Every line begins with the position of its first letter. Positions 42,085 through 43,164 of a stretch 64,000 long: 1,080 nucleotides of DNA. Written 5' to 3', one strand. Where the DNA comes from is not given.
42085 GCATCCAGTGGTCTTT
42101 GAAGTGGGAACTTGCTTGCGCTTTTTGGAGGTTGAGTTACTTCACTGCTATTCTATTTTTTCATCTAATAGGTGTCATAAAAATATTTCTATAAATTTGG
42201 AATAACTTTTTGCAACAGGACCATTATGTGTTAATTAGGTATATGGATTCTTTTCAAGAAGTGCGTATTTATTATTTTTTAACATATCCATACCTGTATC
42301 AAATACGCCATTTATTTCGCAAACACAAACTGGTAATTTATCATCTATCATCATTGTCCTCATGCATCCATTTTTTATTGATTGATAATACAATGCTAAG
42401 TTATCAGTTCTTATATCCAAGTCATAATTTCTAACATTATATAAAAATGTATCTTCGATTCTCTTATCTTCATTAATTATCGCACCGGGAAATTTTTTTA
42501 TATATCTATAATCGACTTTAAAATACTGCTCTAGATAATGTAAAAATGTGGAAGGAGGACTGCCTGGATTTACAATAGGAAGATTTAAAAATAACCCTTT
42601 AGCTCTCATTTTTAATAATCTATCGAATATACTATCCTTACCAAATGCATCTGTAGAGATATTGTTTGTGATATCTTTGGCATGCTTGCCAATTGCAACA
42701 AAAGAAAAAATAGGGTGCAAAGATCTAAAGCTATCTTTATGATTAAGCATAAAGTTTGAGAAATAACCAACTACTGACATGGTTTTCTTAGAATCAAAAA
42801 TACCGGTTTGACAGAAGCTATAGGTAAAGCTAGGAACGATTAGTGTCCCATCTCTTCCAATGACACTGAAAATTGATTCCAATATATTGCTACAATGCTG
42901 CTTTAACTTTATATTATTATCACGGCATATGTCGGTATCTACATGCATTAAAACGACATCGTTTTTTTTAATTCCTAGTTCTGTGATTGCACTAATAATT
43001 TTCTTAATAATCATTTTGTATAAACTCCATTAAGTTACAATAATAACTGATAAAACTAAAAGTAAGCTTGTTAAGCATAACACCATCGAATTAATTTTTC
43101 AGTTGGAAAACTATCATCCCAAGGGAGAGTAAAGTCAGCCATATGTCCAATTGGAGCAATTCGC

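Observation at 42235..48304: Reverse-oriented carrier-protein acyl-tailoring operon embedded in the pseudaminic acid genes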

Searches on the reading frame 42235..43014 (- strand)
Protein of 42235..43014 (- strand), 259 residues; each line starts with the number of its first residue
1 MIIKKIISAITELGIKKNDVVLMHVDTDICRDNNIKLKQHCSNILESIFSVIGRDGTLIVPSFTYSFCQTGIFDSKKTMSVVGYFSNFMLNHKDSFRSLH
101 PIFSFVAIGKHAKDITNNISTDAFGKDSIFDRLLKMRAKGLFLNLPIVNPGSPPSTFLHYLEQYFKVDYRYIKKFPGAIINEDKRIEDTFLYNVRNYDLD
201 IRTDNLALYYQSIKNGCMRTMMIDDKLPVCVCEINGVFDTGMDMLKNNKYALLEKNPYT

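Call 3: search_protein_families(library=pfam, proteins=[window:42235-43014:-], max_evalue=0.01)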
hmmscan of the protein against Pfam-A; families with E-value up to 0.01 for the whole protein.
window:42235-43014:- (259 aa): 1 family
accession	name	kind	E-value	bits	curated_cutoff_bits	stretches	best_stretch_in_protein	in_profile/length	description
PF02522.19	Antibiotic_NAT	-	4.8e-25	88.9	25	1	43-245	18-231/232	Aminoglycoside 3-N-acetyltransferase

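Call 4: search_protein_families(library=ncbifam, proteins=[window:42235-43014:-], max_evalue=0.01)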
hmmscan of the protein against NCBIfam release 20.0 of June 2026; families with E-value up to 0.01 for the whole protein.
window:42235-43014:- (259 aa): 4 families
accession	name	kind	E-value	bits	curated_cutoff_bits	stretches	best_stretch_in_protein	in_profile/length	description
NF033082.0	AAC_3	equivalog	1.9e-15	57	270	1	78-185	92-195/262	aminoglycoside 3-N-acetyltransferase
NF033080.0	AAC_3_II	subfamily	4.5e-10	39.4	480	1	78-163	93-174/268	AAC(3)-II family aminoglycoside N-acetyltransferase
NF033081.0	AAC_3_IV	equivalog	1.4e-07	31.2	420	1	5-170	3-159/252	AAC(3)-IV family aminoglycoside N-acetyltransferase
NF033180.1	AAC_3_VIII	exception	1.4e-05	24.5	560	1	87-219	115-236/286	aminoglycoside N-acetyltransferase AAC(3)-VIII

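Call 22: search_solved_structures(query=window:42235-43014:-, max_evalue=0.01)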
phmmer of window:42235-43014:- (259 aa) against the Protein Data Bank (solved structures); distinct sequences matched with E-value up to 0.01: 9.
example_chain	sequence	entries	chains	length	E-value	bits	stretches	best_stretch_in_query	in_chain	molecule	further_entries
3e4f_A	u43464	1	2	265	0.00036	23.6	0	92-136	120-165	Aminoglycoside N3-acetyltransferase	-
3ijw_A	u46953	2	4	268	0.00037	23.5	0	92-136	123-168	Aminoglycoside N3-acetyltransferase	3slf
3n0s_A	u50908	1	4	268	0.00056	22.9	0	92-133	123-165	Aminoglycoside N3-acetyltransferase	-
3kzl_A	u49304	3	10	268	0.00057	22.9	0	92-133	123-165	Aminoglycoside N3-acetyltransferase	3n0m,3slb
2nyg_A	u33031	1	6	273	0.0022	21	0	83-186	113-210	YokD protein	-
7lao_A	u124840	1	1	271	0.0028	20.7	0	81-167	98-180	Aminoglycoside N(3)-acetyltransferase III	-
7q0q_A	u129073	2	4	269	0.0034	20.4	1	88-189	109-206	Aminoglycoside N(3)-acetyltransferase III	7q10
7mqk_A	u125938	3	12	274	0.0036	20.3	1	88-189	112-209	Aminoglycoside N(3)-acetyltransferase III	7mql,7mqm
7q1d_A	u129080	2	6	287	0.004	20.1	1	88-189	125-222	Aminoglycoside N(3)-acetyltransferase III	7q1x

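Call 55: find_homologous_proteins(query=window:42235-43014:-, max_evalue=0.00001)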
Query window:42235-43014:- (259 aa): 23 proteins with E <= 0.00001 among 290 candidates.
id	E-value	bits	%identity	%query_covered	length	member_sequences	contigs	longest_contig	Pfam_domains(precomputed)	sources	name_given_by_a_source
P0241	4.7e-171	585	100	100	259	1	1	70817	PF02522.20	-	-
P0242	8.5e-95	335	55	100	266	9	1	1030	PF02522.20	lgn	-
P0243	8.1e-45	172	58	54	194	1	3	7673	PF02522.20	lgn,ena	-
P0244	5.3e-42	162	37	98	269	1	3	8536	PF02522.20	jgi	-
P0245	5.9e-38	149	36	98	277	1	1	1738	PF02522.20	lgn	-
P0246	2.9e-34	137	36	88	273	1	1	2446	PF02522.20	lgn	-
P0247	3.4e-31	127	36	96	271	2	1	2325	PF02522.20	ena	-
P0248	2.8e-29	121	34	92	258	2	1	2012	PF02522.20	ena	-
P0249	3.3e-29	120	32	99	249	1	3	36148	PF02522.20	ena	-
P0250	1.3e-27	115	33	98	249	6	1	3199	PF02522.20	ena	-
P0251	5.6e-27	113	40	67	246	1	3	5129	PF02522.20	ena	-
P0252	1.1e-26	112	37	76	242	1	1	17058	PF02522.20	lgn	-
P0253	1.2e-25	109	36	76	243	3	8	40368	PF02522.20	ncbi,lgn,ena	-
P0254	2.1e-25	108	36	90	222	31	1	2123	PF02522.20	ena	-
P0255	1.0e-24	106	31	97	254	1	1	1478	PF02522.20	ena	-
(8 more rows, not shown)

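Call 56: find_encoding_contigs(protein=P0249, flank=9000, max_places=1)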
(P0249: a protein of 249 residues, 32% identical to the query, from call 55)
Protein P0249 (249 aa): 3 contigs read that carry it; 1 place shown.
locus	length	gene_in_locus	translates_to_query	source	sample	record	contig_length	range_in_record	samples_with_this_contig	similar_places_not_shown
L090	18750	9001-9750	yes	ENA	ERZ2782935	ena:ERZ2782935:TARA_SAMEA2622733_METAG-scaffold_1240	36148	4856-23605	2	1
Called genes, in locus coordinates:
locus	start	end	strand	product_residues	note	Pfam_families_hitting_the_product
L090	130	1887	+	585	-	PF27859:LIC12162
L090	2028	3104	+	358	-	PF01073:3Beta_HSD (weak), PF01370:Epimerase, PF02719:Polysacc_synt_2, PF04321:RmlD_sub_bind (weak), PF16363:GDP_Man_Dehyd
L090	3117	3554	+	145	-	-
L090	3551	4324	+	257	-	PF00483:NTP_transferase, PF12804:NTP_transf_3 (weak)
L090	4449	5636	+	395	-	PF13489:Methyltransf_23, PF08241:Methyltransf_11, PF08242:Methyltransf_12, PF13649:Methyltransf_25 (weak)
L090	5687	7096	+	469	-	PF01575:MaoC_dehydratas, PF00106:adh_short (weak)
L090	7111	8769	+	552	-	-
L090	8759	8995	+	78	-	-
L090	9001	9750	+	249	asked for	PF02522:Antibiotic_NAT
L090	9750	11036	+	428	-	PF16254:DUF4910, PF09940:DUF2172, PF16221:HTH_47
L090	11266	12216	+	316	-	PF01073:3Beta_HSD, PF01370:Epimerase, PF02719:Polysacc_synt_2 (faint), PF04321:RmlD_sub_bind, PF07993:NAD_binding_4 (faint), PF13460:NAD_binding_10, PF16363:GDP_Man_Dehyd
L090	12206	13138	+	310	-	PF00535:Glycos_transf_2, PF10111:Glyco_tranf_2_2, PF13641:Glyco_tranf_2_3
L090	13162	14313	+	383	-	PF01041:DegT_DnrJ_EryC1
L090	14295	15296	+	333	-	PF13480:Acetyltransf_6 (weak), PF02388:FemAB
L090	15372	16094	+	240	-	PF13489:Methyltransf_23, PF13649:Methyltransf_25, PF13847:Methyltransf_31, PF08241:Methyltransf_11, PF08242:Methyltransf_12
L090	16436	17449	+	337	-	PF14897:EpsG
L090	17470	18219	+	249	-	PF01522:Polysacc_deac_1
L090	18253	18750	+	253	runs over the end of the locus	PF13489:Methyltransf_23, PF13649:Methyltransf_25, PF13847:Methyltransf_31, PF08241:Methyltransf_11, PF08242:Methyltransf_12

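Call 57: find_encoding_contigs(protein=P0253, flank=9000, max_places=1)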
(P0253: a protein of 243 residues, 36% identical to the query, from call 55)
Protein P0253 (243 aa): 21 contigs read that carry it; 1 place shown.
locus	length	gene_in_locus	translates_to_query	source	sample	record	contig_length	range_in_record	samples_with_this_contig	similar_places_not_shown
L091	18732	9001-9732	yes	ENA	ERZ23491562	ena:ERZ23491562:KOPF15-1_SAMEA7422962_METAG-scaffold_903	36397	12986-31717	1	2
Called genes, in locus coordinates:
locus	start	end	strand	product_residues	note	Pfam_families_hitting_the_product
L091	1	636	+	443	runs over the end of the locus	PF03721:UDPG_MGDP_dh_N, PF00984:UDPG_MGDP_dh, PF03720:UDPG_MGDP_dh_C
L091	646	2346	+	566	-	PF02543:Carbam_trans_N, PF16861:Carbam_trans_C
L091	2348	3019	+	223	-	PF02348:CTP_transf_3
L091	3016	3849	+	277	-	PF00535:Glycos_transf_2 (weak)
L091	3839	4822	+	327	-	PF03102:NeuB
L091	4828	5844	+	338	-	PF00571:CBS (weak), PF00483:NTP_transferase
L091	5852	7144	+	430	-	PF16254:DUF4910, PF09940:DUF2172, PF16221:HTH_47 (weak)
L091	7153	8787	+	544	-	-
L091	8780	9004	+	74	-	-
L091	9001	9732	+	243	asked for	PF02522:Antibiotic_NAT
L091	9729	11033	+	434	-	-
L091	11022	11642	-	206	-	PF09359:VTC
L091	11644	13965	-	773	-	-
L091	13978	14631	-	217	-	PF16316:DUF4956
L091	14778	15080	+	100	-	PF01047:MarR, PF13412:HTH_24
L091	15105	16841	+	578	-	PF00664:ABC_membrane, PF02463:SMC_N, PF00005:ABC_tran, PF13304:AAA_21 (weak)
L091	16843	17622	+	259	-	PF05721:PhyH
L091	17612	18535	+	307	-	PF13489:Methyltransf_23 (weak), PF13847:Methyltransf_31, PF08241:Methyltransf_11, PF08242:Methyltransf_12, PF13649:Methyltransf_25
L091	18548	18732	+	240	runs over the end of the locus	PF00483:NTP_transferase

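Call 58: find_encoding_contigs(protein=P0244, flank=9000, max_places=1)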
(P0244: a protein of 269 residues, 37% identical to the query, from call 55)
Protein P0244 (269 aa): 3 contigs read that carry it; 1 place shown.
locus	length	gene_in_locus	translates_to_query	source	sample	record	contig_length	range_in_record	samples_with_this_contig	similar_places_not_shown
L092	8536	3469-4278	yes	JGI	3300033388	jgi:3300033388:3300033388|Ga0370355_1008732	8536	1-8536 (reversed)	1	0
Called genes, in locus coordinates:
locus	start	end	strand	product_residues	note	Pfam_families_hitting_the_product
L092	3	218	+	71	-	?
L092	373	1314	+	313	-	PF00698:Acyl_transf_1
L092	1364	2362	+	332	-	PF00195:Chal_sti_synt_N, PF08545:ACP_syn_III, PF08541:ACP_syn_III_C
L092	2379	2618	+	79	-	PF23297:ACP_SdgA_C (faint), PF00550:PP-binding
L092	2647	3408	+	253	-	PF23441:SDR (weak), PF00106:adh_short, PF08659:KR, PF13561:adh_short_C2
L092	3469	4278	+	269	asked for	PF02522:Antibiotic_NAT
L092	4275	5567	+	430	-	PF16254:DUF4910, PF09940:DUF2172, PF16221:HTH_47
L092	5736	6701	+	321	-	PF01073:3Beta_HSD, PF01370:Epimerase, PF02719:Polysacc_synt_2, PF04321:RmlD_sub_bind, PF07993:NAD_binding_4, PF16363:GDP_Man_Dehyd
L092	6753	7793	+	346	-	PF03102:NeuB, PF08666:SAF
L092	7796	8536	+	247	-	?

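Call 68: search_protein_families(library=ncbifam, proteins=[L090:7111-8769:+, L091:9729-11033:+], max_evalue=0.01)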
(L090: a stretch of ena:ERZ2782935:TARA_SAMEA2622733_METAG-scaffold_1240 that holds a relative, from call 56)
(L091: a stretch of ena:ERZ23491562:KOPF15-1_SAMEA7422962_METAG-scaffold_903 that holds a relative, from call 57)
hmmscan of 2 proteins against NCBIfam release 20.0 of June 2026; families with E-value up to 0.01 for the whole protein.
L090:7111-8769:+ (552 aa): 2 families
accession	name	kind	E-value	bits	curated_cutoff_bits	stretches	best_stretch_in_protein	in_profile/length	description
TIGR01686.1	FkbH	subfamily_domain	6e-75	252.3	146.65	1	188-514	3-320/323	FkbH domain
TIGR01681.1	HAD-SF-IIIC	subfamily_domain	3.3e-15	57.1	35.75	1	189-311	1-130/132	HAD-IIIC family phosphatase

L091:9729-11033:+ (434 aa): 3 families
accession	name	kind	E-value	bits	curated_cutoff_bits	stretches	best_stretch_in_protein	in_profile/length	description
NF006532.0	PRK09009.1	equivalog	4e-05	23.3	330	1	242-306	2-67/235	SDR family oxidoreductase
NF004823.0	PRK06179.1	subfamily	0.002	17.6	310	1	243-309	8-73/271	oxidoreductase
NF004817.0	PRK06171.1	subfamily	0.0069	15.9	304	0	242-309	11-76/265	sorbitol-6-phosphate dehydrogenase subunit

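Call 71: search_solved_structures(query=A2, max_evalue=0.001, show_alignments=2)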
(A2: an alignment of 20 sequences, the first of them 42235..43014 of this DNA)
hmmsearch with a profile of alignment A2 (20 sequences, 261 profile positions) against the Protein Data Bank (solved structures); distinct sequences matched with E-value up to 0.001: 21.
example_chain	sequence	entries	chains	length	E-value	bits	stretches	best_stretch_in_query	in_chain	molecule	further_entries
6mn3_A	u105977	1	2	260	4.3e-24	88.9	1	10-258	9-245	Aminoglycoside N(3)-acetyltransferase, AAC(3)-IVa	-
2nyg_A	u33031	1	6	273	2.6e-23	86.3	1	10-167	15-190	YokD protein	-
3sma_A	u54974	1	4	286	3.2e-23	86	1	7-166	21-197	FrbF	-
3e4f_A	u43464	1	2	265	2e-22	83.4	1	8-165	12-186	Aminoglycoside N3-acetyltransferase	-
3ijw_A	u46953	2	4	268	2.1e-22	83.4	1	8-165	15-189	Aminoglycoside N3-acetyltransferase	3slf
6mn5_A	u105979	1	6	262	7.3e-22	81.6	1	10-258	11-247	Aminoglycoside N(3)-acetyltransferase, AAC(3)-IVa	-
6mn4_A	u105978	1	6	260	8.2e-22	81.4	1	10-258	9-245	Aminoglycoside N(3)-acetyltransferase, AAC(3)-IVa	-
3n0s_A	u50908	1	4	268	6.3e-21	78.5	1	8-158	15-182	Aminoglycoside N3-acetyltransferase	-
3kzl_A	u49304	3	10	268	6.5e-21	78.5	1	8-158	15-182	Aminoglycoside N3-acetyltransferase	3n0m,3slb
7lao_A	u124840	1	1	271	3e-17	66.5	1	8-168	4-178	Aminoglycoside N(3)-acetyltransferase III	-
7lap_A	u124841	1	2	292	3.2e-17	66.4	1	10-168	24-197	Aminoglycoside N(3)-acetyltransferase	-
6np1_A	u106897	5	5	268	1.7e-16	64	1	10-170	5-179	Aminoglycoside N(3)-acetyltransferase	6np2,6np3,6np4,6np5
6nti_A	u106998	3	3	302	2.1e-16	63.7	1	10-170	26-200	Aminoglycoside N(3)-acetyltransferase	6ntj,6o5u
6bbr_A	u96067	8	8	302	2.2e-16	63.7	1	10-170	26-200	AAC 3-VI protein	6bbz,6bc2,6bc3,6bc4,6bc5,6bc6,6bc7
7q0q_A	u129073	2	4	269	2.2e-15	60.4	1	90-246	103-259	Aminoglycoside N(3)-acetyltransferase III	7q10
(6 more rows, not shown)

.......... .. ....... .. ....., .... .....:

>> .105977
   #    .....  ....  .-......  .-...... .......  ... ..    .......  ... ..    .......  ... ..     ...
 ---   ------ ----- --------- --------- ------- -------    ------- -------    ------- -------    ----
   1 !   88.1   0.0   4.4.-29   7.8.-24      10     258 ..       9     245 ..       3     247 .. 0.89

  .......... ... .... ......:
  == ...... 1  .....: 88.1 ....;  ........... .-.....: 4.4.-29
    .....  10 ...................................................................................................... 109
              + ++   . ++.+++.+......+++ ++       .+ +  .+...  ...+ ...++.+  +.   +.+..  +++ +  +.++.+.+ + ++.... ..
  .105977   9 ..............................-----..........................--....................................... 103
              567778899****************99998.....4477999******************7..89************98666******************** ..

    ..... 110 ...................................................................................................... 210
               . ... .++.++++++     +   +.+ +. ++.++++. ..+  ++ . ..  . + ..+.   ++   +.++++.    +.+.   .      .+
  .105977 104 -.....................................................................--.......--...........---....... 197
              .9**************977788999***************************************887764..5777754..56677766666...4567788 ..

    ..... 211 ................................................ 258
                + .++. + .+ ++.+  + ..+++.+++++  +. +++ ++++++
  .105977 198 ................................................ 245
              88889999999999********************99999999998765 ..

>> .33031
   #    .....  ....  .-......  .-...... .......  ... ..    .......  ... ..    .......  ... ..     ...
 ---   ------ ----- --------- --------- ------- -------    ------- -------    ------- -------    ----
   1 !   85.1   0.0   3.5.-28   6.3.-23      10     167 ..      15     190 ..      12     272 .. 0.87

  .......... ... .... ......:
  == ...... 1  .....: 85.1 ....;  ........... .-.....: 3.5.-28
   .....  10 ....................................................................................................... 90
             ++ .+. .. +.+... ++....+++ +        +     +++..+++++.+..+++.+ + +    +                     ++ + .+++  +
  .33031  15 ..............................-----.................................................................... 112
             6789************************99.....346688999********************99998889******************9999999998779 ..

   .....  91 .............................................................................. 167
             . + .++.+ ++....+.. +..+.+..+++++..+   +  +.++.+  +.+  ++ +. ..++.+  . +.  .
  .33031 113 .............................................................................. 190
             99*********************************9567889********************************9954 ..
